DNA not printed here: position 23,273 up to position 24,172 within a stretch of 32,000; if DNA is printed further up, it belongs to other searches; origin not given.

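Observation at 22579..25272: Low-GC islet holding an uncharacterised cassette: HU-like protein, 33-aa membrane peptide and signal-less M15 peptidase, separated by a repeat-laden switch-like region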

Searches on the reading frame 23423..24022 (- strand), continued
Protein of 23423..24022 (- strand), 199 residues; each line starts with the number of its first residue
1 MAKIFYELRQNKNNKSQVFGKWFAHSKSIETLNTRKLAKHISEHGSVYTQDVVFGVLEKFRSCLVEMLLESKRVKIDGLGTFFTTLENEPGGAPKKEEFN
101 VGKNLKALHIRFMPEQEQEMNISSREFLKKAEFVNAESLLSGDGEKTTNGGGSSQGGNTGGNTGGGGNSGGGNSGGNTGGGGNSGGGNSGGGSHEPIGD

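Call 100: get_annotated_region(hit=H20, flank=6000)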
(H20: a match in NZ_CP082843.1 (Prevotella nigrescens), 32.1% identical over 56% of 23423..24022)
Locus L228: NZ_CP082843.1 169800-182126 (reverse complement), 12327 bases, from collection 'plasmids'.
description: Prevotella nigrescens strain FDAARGOS_1486 plasmid unnamed, complete sequence
organism: Prevotella nigrescens (NCBI taxid 28133)
taxonomy: Bacteria; Bacteroidota; Bacteroidia; Bacteroidales; Prevotellaceae; Prevotella; Prevotella nigrescens
host: -; source: -; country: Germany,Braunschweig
typing (MOB-suite, as given by PLSDB): non-mobilizable; mating-pair formation MPF_T
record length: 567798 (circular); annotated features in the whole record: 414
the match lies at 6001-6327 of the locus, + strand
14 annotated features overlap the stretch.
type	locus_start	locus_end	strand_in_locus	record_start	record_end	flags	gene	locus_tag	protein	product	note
CDS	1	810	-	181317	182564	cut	-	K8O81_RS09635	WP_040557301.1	hypothetical protein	-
CDS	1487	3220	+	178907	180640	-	-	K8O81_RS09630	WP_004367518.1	hypothetical protein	-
CDS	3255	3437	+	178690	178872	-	-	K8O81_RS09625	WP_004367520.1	hypothetical protein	-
CDS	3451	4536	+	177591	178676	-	-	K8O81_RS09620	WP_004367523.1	DNA/RNA non-specific endonuclease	-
CDS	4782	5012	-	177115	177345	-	-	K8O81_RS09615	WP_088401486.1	hypothetical protein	-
CDS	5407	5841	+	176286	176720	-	-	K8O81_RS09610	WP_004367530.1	D-Ala-D-Ala carboxypeptidase family metallohydrolase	-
CDS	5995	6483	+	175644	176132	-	-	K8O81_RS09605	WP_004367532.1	HU family DNA-binding protein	-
CDS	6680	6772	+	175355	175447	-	-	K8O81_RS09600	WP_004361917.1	smalltalk protein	-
CDS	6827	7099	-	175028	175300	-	-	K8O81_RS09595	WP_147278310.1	hypothetical protein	-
CDS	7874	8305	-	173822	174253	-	-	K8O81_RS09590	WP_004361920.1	transcriptional repressor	-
CDS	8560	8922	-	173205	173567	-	-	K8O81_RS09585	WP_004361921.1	MarR family transcriptional regulator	GO:0006355 - regulation of DNA-templated transcription [Evidence IEA]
CDS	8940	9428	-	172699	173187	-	trxA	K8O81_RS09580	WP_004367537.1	thioredoxin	-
CDS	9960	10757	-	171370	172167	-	-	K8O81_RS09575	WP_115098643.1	peptidase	-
CDS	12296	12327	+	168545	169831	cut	-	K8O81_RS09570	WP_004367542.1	ATP-binding protein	-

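Call 101: get_annotated_region(hit=H19, flank=6000)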
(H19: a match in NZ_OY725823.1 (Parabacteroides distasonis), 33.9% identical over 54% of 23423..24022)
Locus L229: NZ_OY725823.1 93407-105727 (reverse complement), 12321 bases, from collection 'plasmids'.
description: Parabacteroides distasonis strain Parabacteroides distasonis TSDC17.2-1.1 plasmid 78, complete sequence
organism: Parabacteroides distasonis (NCBI taxid 823)
taxonomy: Bacteria; Bacteroidota; Bacteroidia; Bacteroidales; Tannerellaceae; Parabacteroides; Parabacteroides distasonis
host: -; source: -; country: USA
typing (MOB-suite, as given by PLSDB): non-mobilizable
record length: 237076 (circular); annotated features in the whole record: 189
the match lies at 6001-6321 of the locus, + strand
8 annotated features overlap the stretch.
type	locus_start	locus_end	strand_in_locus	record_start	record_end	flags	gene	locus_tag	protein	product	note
CDS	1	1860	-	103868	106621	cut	-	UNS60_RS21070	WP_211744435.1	TonB-dependent receptor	GO:0015891 - siderophore transport [Evidence IEA]; GO:0055085 - transmembrane transport [Evidence IEA]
CDS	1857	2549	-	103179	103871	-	-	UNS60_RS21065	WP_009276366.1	hypothetical protein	-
CDS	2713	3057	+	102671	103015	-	-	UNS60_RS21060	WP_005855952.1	hypothetical protein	-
CDS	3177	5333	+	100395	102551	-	-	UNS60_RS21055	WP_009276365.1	BT4734/BF3469 family protein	-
CDS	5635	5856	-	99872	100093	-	-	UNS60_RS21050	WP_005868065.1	DUF4248 domain-containing protein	-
CDS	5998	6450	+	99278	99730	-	-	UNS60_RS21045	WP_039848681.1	DNA-binding protein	-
CDS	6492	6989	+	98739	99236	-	-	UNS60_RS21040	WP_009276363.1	glucosaminidase domain-containing protein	-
CDS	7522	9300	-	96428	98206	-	-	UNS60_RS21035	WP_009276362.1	RagB/SusD family nutrient uptake outer membrane protein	-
